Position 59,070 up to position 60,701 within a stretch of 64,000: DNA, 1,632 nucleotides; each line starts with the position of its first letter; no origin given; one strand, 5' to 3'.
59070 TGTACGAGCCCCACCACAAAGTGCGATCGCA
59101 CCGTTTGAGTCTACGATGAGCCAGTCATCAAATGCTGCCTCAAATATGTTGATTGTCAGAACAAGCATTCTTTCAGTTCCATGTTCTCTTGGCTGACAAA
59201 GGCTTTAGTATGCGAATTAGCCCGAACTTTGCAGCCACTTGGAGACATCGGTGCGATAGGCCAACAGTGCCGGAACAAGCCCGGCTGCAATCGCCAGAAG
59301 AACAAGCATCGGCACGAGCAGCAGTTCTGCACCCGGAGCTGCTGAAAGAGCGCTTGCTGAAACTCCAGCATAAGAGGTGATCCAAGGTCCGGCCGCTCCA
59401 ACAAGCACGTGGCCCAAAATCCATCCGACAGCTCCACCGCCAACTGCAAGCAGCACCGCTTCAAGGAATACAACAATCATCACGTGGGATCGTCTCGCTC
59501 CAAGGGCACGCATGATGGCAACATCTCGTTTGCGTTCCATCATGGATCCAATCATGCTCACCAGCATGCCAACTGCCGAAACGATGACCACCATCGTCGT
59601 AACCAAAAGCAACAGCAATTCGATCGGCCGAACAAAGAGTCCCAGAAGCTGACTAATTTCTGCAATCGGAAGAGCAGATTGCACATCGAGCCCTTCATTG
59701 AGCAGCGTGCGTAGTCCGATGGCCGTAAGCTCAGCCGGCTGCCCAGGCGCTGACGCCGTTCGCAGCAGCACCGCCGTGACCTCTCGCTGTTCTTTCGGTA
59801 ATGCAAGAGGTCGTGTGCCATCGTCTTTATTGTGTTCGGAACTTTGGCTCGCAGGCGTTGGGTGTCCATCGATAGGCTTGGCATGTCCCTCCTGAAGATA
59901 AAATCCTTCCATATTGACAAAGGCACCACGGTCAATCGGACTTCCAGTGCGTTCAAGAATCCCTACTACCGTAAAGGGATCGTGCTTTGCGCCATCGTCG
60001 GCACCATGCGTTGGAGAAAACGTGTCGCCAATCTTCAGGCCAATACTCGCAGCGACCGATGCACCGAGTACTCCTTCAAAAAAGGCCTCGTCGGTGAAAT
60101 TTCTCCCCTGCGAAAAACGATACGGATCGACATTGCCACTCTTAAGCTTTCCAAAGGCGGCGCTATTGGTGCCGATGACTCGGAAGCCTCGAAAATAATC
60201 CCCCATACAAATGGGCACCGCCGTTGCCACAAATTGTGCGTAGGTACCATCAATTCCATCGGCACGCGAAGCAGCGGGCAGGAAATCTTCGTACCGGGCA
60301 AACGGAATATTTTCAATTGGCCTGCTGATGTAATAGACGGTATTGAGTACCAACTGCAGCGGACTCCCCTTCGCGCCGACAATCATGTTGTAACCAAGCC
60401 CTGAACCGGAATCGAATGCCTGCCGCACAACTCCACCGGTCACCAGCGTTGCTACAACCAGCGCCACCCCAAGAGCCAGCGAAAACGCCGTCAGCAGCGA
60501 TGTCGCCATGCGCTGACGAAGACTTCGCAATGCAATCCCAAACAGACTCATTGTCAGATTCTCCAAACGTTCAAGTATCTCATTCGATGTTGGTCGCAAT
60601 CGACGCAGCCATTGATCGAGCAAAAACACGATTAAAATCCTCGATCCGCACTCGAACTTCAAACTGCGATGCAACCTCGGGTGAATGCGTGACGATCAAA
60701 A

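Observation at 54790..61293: Co-directional, partly overlapping ABC (MacB/FtsX-type) cluster with duplicated CPFC-protein and CCFG(DUF3299-like) genes: candidate undescribed envelope system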

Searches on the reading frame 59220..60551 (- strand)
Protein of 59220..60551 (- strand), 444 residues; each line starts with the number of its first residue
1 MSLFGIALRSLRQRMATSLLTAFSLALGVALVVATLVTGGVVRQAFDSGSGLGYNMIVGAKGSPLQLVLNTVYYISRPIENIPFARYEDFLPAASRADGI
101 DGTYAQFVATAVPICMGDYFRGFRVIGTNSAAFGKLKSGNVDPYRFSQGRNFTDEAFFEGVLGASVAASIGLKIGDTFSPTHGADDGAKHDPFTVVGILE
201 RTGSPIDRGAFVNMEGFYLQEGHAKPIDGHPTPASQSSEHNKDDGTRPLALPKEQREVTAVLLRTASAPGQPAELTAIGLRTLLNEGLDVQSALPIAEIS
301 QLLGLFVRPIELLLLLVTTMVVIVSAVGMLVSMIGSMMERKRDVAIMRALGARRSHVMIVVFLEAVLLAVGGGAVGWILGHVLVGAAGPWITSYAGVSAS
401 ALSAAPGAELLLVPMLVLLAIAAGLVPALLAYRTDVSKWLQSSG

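Call 3: search_protein_families(library=pfam, proteins=[window:59220-60551:-], max_evalue=0.1)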
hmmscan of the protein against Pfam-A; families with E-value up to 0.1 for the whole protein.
window:59220-60551:- (444 aa): 2 families
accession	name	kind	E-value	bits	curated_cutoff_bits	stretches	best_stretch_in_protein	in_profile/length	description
PF02687.27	FtsX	-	9.7e-15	55.1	25.5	1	316-434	2-118/120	FtsX-like permease C-terminal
PF12704.14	MacB_PCD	-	9e-13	49.4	27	1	18-217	1-176/207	MacB-like periplasmic core domain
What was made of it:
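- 59217..60551 (-): MacB/FtsX-type permease (444 aa). It has four hydrophobic segments and a periplasmic domain of about 275 aa between TM1 and TM2. It belongs to the DUF3299-associated (ZrgB / PA4065-like) subfamily. MacB_PCD at 49.4 bits and FtsX at 55.1 bits, both above cut-off (call 3).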

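Call 4: search_protein_families(library=ncbifam, proteins=[window:59220-60551:-], max_evalue=0.1)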
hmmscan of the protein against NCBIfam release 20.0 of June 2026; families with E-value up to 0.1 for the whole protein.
window:59220-60551:- (444 aa): 8 families
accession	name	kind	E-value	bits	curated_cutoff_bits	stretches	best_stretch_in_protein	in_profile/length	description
TIGR03434.1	ADOP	subfamily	4.7e-10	38.2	622.3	1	299-443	259-402/803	ADOP family duplicated permease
NF007826.0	PRK10535.1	equivalog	6e-08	31.4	966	1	308-381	519-592/648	macrolide ABC transporter ATP-binding protein/permease MacB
TIGR02212.1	lolCE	equivalog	4.2e-06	26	362.45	1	313-387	268-342/411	lipoprotein-releasing ABC transporter permease subunit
TIGR01185.1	devC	equivalog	0.00075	18.6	290.35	1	270-385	217-332/380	ABC transporter permease DevC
NF008357.0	PRK11146.1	exception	0.00084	18.3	439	1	288-383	243-341/414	lipoprotein-releasing ABC transporter permease subunit LolE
NF038347.1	FtsX_Gpos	exception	0.0025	17.2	225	1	312-409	175-266/296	permease-like cell division protein FtsX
TIGR02213.1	lolE_release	exception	0.0026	16.7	540.35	1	291-384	243-339/411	lipoprotein-releasing ABC transporter permease subunit LolE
TIGR00439.2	FtsX_Gneg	equivalog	0.0047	16.2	255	1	313-433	175-288/292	permease-like cell division protein FtsX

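Call 15: search_solved_structures(query=window:59220-60551:-, max_evalue=0.01)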
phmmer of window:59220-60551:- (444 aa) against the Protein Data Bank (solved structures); distinct sequences matched with E-value up to 0.01: 9.
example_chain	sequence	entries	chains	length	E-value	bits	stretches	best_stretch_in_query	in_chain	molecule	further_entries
5nik_J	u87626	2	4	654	4.1e-07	32.8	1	307-383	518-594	Macrolide export ATP-binding/permease protein MacB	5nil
5gko_A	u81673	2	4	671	2.6e-06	30.1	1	299-435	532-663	Macrolide export ATP-binding/permease protein MacB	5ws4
9o9x_C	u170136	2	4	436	4.1e-06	29.4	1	306-437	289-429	ABC transporter permease YtrF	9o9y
5xu1_M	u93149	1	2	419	5.7e-06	29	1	314-394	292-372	ABC transporter permeae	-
5lil_A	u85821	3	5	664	9.1e-06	28.3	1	309-396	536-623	Macrolide export ATP-binding/permease protein MacB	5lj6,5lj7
9w35_A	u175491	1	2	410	0.0003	23.3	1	313-389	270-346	LolF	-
9w37_A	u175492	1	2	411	0.00038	23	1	313-389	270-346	LolF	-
9w2w_A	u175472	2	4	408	0.00041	22.9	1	313-388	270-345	LolF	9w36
7w78_B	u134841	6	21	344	0.0045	19.5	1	313-401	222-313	Putative ABC transport system integral membrane protein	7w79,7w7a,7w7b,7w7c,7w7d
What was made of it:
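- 59217..60551 (-): PDB sequence matches to MacB, YtrF and LolF are much weaker, E 4e-7 or worse (call 15).
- Closest known: MacAB-TolC tripartite efflux pump. Different: Sequence similarity to MacB is limited to the FtsX region (E 4e-7, call 15).
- Similarity to MacB, LolC/E, FtsX and DevC is far weaker (calls 4, 15).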

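Call 56: search_dna_similar(query=window:59220-60551:-, collection=plasmids, mode=protein, max_evalue=1e-8, max_rows=25)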
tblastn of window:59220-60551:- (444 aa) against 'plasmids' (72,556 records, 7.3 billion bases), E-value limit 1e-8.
Records with a match: 93; places in all: 93; records where one place covers at least 80% of the query: 16.
Best place of each record, by identity: <60% 93.
By first word of the organism name: Phaeobacter 56; Deinococcus 16; Rhizobium 4; Rhodobacteraceae 2; Aeromonas 1; Catenovulum 1; Polymorphobacter 1; Pseudooceanicola 1; Sulfitobacter 1; Pseudomonas 1; and 9 more.
By predicted mobility (MOB-suite, as given by PLSDB): non-mobilizable 75; mobilizable 18.
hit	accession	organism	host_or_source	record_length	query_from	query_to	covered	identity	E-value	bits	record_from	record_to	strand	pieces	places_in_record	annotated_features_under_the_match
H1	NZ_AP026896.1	Aeromonas caviae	Microbe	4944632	53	437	87%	31.4%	1e-28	127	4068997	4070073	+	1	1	none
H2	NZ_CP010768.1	Phaeobacter piscinae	cell culture,fish larvae aquaculture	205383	53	437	87%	31.3%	4e-32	137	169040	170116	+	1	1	ABC transporter permease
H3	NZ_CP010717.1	Phaeobacter piscinae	cell culture,fish larvae aquaculture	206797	53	437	87%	31.3%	4e-32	137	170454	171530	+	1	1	ABC transporter permease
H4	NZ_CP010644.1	Phaeobacter piscinae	cell culture,fish aquaculture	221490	53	437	87%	31.1%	5e-31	134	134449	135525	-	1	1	ABC transporter permease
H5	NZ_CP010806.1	Phaeobacter piscinae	cell culture,cleaning system aquaculture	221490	53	437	87%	31.1%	5e-31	134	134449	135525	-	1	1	ABC transporter permease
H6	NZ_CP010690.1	Phaeobacter piscinae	cell culture,fish aquaculture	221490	53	437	87%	31.1%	5e-31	134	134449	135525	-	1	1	ABC transporter permease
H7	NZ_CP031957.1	Phaeobacter sp. LSS9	-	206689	53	437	87%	30.9%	2e-31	135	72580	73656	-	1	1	ABC transporter permease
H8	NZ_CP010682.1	Phaeobacter piscinae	cell culture,rotifer aquaculture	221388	53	437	87%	30.7%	1e-30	132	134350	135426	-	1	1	ABC transporter permease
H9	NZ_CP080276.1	Phaeobacter piscinae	-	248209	53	437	87%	30.6%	8e-30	130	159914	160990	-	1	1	FtsX-like permease family protein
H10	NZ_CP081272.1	Phaeobacter inhibens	-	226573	53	437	87%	30.6%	4e-31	134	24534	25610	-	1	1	ABC transporter permease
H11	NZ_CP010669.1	Phaeobacter inhibens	cell culture,zooplankton aquaculture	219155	53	437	87%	30.4%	2e-31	135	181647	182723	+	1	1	ABC transporter permease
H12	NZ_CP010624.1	Phaeobacter inhibens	cell culture,fish larvae aquaculture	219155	53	437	87%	30.4%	2e-31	135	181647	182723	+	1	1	ABC transporter permease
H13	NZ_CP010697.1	Phaeobacter inhibens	cell culture,cleaning system aquaculture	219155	53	437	87%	30.4%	2e-31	135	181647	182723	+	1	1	ABC transporter permease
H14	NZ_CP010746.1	Phaeobacter inhibens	cell culture,fish larvae aquaculture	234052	53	437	87%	30.4%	2e-31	135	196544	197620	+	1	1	ABC transporter permease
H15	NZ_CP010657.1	Phaeobacter piscinae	cell culture,clam larvae aquaculture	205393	53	437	87%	30.2%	2e-30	132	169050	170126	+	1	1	ABC transporter permease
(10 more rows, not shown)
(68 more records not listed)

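Call 57: get_annotated_region(hit=H2, flank=5000)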
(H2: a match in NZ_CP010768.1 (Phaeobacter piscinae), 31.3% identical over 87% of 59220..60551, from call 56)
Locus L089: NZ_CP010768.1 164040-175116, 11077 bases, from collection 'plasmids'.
description: Phaeobacter piscinae strain P13 plasmid pP13_a, complete sequence
organism: Phaeobacter piscinae (NCBI taxid 1580596)
taxonomy: Bacteria; Pseudomonadota; Alphaproteobacteria; Rhodobacterales; Roseobacteraceae; Phaeobacter; Phaeobacter piscinae
host: -; source: cell culture,fish larvae aquaculture; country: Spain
typing (MOB-suite, as given by PLSDB): non-mobilizable; replicon rep_cluster_377
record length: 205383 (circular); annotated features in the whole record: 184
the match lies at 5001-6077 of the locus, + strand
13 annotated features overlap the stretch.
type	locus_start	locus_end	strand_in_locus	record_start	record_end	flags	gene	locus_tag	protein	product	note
CDS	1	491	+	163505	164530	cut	-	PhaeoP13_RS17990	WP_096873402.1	AraC family transcriptional regulator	-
CDS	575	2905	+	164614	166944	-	-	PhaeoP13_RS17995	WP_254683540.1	glycosyltransferase family 2 protein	-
CDS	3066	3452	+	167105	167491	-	-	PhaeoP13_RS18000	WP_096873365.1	Fur family transcriptional regulator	GO:0006355 - regulation of DNA-templated transcription [Evidence IEA]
CDS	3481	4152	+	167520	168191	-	-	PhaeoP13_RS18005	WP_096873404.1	DUF2796 domain-containing protein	-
CDS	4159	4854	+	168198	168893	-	-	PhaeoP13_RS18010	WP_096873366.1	ABC transporter ATP-binding protein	-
CDS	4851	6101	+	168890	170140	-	-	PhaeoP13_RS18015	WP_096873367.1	ABC transporter permease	-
CDS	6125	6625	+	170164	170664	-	-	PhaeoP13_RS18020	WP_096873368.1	DUF3299 domain-containing protein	-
CDS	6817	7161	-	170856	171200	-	-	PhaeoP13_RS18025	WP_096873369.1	hypothetical protein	-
CDS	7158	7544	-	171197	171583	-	-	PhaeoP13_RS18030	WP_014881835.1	response regulator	GO:0000160 - phosphorelay signal transduction system [Evidence IEA]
CDS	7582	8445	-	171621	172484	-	-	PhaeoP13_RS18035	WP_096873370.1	protein-glutamate O-methyltransferase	-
CDS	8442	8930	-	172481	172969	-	-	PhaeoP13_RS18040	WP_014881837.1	chemotaxis protein CheW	GO:0006935 - chemotaxis [Evidence IEA]; GO:0007165 - signal transduction [Evidence IEA]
CDS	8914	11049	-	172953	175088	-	-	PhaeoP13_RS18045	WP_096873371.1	chemotaxis protein CheA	GO:0006935 - chemotaxis [Evidence IEA]; GO:0007165 - signal transduction [Evidence IEA]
CDS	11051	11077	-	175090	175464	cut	-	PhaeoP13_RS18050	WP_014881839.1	response regulator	GO:0000160 - phosphorelay signal transduction system [Evidence IEA]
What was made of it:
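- On ZrgABCDE / PA4063-PA4066: The best plasmid matches lie in Fur / DUF2796 / ABC / permease / DUF3299 operons (calls 56, 57).
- The permease's best plasmid matches are in Fur / DUF2796 / ABC / permease / DUF3299 operons (calls 56, 57). A Fur-family gene is adjacent in Phaeobacter (call 57).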

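Call 58: get_annotated_region(hit=H1, flank=4000)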
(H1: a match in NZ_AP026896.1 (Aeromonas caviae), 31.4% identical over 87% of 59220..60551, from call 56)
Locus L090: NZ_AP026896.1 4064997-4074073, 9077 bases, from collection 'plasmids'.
description: Aeromonas caviae strain KAM479 plasmid pKAM479_3, complete sequence
organism: Aeromonas caviae (NCBI taxid 648)
taxonomy: Bacteria; Pseudomonadota; Gammaproteobacteria; Aeromonadales; Aeromonadaceae; Aeromonas; Aeromonas caviae
host: -; source: Microbe; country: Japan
typing (MOB-suite, as given by PLSDB): non-mobilizable
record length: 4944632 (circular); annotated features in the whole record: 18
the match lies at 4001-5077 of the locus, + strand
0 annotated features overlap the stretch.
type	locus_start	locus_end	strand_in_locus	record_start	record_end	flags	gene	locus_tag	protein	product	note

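Call 66: search_dna_similar(query=window:59220-60551:-, collection=plasmids, mode=protein, max_evalue=1e-8, max_rows=24, rows=spread)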
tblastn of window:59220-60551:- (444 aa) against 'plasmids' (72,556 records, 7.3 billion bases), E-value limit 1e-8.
Records with a match: 93; places in all: 93; records where one place covers at least 80% of the query: 16.
Best place of each record, by identity: <60% 93.
By first word of the organism name: Phaeobacter 56; Deinococcus 16; Rhizobium 4; Rhodobacteraceae 2; Aeromonas 1; Catenovulum 1; Polymorphobacter 1; Pseudooceanicola 1; Sulfitobacter 1; Pseudomonas 1; and 9 more.
By predicted mobility (MOB-suite, as given by PLSDB): non-mobilizable 75; mobilizable 18.
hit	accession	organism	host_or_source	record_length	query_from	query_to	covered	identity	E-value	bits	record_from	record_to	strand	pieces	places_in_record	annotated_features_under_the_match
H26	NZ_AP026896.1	Aeromonas caviae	Microbe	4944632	53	437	87%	31.4%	1e-28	127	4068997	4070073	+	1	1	none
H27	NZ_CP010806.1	Phaeobacter piscinae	cell culture,cleaning system aquaculture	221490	53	437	87%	31.1%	5e-31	134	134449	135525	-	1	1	ABC transporter permease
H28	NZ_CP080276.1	Phaeobacter piscinae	-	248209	53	437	87%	30.6%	8e-30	130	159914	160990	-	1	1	FtsX-like permease family protein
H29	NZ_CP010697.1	Phaeobacter inhibens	cell culture,cleaning system aquaculture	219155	53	437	87%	30.4%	2e-31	135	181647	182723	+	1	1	ABC transporter permease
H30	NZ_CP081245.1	Phaeobacter inhibens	-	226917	53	353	68%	33.0%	8e-32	136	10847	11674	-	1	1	ABC transporter permease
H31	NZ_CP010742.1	Phaeobacter inhibens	cell culture,zooplankton aquaculture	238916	53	353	68%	32.7%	4e-31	134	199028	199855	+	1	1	ABC transporter permease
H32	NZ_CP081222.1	Phaeobacter inhibens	-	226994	53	353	68%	32.7%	1e-30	132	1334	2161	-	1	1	ABC transporter permease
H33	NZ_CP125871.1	Phaeobacter inhibens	Crassostrea virginica,Inner shell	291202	53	353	68%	32.5%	7e-32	136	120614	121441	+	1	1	ABC transporter permease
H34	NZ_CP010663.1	Phaeobacter inhibens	cell culture,clam larvae aquaculture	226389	53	353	68%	32.5%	8e-32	136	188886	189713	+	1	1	ABC transporter permease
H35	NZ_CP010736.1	Phaeobacter inhibens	cell culture,clam larvae aquaculture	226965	53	353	68%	32.5%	1e-31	135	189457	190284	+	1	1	ABC transporter permease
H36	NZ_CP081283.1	Phaeobacter inhibens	-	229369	53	353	68%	32.5%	2e-31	135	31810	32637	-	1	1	ABC transporter permease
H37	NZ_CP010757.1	Phaeobacter inhibens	cell culture,clam larvae aquaculture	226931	53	353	68%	32.5%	2e-31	135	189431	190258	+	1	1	ABC transporter permease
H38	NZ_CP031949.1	Phaeobacter inhibens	-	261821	53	353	68%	32.2%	1e-30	132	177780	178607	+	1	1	ABC transporter permease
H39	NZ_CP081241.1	Phaeobacter inhibens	-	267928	53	353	68%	31.8%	5e-31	134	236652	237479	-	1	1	ABC transporter permease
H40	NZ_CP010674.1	Phaeobacter gallaeciensis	cell culture,clam larvae aquaculture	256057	53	353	68%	31.5%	1e-30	133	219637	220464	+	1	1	ABC transporter permease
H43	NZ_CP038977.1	Deinococcus radiodurans R1 = ATCC 13939 = DSM 20539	cell culture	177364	54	358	69%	30.5%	2e-24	114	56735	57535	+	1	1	ABC transporter permease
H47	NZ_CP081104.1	Ruegeria conchae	-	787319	48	352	69%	27.2%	4e-15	86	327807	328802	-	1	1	ABC transporter permease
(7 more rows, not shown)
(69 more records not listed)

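Call 67: get_annotated_region(hit=H43, flank=4000)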
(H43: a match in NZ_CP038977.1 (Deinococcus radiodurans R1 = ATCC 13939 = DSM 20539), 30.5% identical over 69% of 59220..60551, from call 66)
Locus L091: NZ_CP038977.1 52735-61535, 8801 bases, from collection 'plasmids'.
description: Deinococcus radiodurans R1 = ATCC 13939 = DSM 20539 strain ATCC 13939 substr. S1 plasmid pMPI, complete sequence
organism: Deinococcus radiodurans R1 = ATCC 13939 = DSM 20539 (NCBI taxid 243230)
taxonomy: Bacteria; Deinococcota; Deinococci; Deinococcales; Deinococcaceae; Deinococcus; Deinococcus radiodurans; Deinococcus radiodurans R1 = ATCC 13939 = DSM 20539
host: -; source: cell culture; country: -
typing (MOB-suite, as given by PLSDB): mobilizable; relaxase MOBP
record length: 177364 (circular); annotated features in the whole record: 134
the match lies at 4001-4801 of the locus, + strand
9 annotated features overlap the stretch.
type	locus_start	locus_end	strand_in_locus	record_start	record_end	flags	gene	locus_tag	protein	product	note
CDS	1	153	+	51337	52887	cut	-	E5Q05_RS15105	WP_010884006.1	sensor domain-containing diguanylate cyclase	-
CDS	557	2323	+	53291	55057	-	-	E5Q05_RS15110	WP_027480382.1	alkaline phosphatase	-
CDS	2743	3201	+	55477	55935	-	-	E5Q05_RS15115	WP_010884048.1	hypothetical protein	-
CDS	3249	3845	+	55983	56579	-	-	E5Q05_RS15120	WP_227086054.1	ATP-binding cassette domain-containing protein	-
CDS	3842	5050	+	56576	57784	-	-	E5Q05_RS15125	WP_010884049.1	ABC transporter permease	-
CDS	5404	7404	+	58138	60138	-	-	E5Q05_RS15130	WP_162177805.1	hypothetical protein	-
CDS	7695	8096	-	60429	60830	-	dhaM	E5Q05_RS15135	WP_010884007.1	dihydroxyacetone kinase phosphoryl donor subunit DhaM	-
CDS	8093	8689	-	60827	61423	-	dhaL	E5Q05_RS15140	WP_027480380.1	dihydroxyacetone kinase subunit DhaL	GO:0006071 - glycerol metabolic process [Evidence IEA]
CDS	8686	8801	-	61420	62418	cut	dhaK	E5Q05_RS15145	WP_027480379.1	dihydroxyacetone kinase subunit DhaK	GO:0006071 - glycerol metabolic process [Evidence IEA]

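Call 68: get_annotated_region(hit=H47, flank=4000)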
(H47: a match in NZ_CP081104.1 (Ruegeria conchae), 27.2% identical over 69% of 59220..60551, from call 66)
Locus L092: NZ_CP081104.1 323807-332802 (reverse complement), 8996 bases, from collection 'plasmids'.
description: Ruegeria conchae strain M340 plasmid unnamed1, complete sequence
organism: Ruegeria conchae (NCBI taxid 981384)
taxonomy: Bacteria; Pseudomonadota; Alphaproteobacteria; Rhodobacterales; Roseobacteraceae; Ruegeria; Ruegeria conchae
host: -; source: -; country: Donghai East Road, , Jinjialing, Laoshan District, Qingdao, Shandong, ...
typing (MOB-suite, as given by PLSDB): non-mobilizable
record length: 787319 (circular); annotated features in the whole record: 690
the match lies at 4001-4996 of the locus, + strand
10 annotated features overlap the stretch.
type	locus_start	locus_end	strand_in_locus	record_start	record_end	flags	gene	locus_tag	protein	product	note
CDS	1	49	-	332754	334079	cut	-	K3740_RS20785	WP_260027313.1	hypothetical protein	-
CDS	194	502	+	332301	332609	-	-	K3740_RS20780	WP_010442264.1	hypothetical protein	-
CDS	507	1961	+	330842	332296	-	gntH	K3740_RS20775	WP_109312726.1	guanitoxin biosynthesis MBL fold metallo-hydrolase GntH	-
CDS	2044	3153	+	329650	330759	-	-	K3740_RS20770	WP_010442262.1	biotin/lipoyl-binding protein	-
CDS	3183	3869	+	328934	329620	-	-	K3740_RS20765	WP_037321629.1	ABC transporter ATP-binding protein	-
CDS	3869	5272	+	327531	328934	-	-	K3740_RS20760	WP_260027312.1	ABC transporter permease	-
CDS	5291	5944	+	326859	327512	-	-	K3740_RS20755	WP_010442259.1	DUF3299 domain-containing protein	-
CDS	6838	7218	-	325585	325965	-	-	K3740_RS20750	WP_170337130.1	hypothetical protein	-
CDS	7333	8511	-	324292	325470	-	-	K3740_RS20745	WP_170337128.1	carbohydrate porin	GO:0008643 - carbohydrate transport [Evidence IEA]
CDS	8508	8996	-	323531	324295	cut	-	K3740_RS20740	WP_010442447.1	DUF3299 domain-containing protein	-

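Call 78: search_protein_families(library=pfam, proteins=[L091:2743-3198:+, L091:5404-7401:+, L092:2044-3150:+], max_evalue=0.01)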
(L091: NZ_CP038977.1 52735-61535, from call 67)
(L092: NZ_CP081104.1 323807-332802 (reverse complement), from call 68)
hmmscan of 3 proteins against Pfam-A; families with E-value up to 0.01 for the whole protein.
L091:2743-3198:+ (152 aa): 0 families

L091:5404-7401:+ (666 aa): 1 family
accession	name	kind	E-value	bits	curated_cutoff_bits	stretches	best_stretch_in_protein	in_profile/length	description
PF13648.12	Lipocalin_4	-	0.0068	17.7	22.4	0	584-632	25-73/89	Lipocalin-like domain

L092:2044-3150:+ (369 aa): 5 families
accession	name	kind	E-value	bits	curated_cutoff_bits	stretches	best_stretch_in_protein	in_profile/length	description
PF16576.10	HlyD_D23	-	1.1e-08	35.1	30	1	63-290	20-182/214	Barrel-sandwich domain of CusB or HlyD membrane-fusion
PF13437.12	HlyD_3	-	6.4e-06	27.3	22.2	1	218-290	1-74/106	HlyD family secretion protein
PF13533.13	Biotin_lipoyl_2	-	1.6e-05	25.1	29.8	1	64-94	2-32/32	Biotin-lipoyl like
PF00364.28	Biotin_lipoyl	-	0.0012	19.1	22.1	0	63-93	43-73/73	Biotin-requiring enzyme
PF10473.14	CENP-F_leu_zip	-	0.0049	17.4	34.5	1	92-164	44-113/140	Leucine-rich repeats of kinetochore protein Cenp-F/LEK1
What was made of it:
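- A Ruegeria relative of this permease subfamily is encoded with a HlyD-type adaptor plus DUF3299 (calls 68, 78).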
